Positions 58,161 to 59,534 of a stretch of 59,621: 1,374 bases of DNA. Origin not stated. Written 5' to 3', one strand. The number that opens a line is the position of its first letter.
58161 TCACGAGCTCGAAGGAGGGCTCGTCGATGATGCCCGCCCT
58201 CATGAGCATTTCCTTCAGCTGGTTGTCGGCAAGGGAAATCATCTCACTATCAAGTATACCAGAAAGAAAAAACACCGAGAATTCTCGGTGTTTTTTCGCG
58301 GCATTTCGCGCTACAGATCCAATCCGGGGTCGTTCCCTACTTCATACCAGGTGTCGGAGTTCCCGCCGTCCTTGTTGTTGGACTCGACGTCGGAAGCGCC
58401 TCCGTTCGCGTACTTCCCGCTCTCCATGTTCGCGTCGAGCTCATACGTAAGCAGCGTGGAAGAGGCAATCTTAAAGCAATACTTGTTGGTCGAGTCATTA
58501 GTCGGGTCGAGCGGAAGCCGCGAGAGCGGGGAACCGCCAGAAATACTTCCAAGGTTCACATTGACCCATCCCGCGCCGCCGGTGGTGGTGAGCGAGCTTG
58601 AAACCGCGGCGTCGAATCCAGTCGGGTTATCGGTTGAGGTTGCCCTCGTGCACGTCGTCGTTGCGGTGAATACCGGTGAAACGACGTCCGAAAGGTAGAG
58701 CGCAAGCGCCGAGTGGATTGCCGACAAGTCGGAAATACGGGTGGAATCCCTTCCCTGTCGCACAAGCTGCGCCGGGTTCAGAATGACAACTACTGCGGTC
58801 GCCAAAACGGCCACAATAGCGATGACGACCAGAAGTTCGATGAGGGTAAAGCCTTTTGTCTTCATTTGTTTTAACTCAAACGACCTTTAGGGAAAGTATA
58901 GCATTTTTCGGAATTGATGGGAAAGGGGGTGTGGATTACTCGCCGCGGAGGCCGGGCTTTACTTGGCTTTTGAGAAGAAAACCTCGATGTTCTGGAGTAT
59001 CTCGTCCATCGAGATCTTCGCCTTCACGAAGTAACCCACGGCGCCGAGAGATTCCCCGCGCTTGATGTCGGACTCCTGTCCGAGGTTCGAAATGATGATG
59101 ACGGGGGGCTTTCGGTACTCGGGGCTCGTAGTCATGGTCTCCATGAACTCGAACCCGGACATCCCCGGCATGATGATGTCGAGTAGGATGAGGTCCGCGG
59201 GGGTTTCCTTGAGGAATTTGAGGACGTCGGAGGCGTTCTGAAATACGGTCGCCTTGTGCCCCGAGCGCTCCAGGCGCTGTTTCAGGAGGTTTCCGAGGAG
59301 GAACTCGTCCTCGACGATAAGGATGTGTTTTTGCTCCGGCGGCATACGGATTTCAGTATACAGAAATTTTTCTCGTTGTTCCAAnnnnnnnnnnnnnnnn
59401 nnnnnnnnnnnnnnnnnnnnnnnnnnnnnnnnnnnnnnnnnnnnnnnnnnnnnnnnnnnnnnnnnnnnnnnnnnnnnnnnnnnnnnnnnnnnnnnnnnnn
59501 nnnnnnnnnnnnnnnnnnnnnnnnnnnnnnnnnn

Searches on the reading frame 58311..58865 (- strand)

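Call 83: search_protein_families(library=pfam, proteins=[window:58311-58865:-], max_evalue=0.00001)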
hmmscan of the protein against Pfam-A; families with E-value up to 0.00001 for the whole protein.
window:58311-58865:- (184 aa): 1 family
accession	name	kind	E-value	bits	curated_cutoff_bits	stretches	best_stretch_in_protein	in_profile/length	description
PF07963.17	N_methyl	-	2.7e-08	33.5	21.2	1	2-25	3-26/27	Prokaryotic N-terminal methylation motif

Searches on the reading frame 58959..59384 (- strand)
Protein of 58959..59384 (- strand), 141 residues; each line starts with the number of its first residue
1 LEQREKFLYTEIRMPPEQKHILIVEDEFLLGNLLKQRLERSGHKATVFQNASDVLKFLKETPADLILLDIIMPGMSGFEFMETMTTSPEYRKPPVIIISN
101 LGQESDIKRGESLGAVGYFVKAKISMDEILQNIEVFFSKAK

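Call 83: search_protein_families(library=pfam, proteins=[window:58959-59384:-], max_evalue=0.00001)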
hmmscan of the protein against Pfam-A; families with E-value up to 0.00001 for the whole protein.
window:58959-59384:- (141 aa): 1 family
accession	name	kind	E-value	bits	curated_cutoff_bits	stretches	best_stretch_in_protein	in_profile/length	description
PF00072.30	Response_reg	-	1.7e-22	80.1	30.2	1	21-133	1-110/111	Response regulator receiver domain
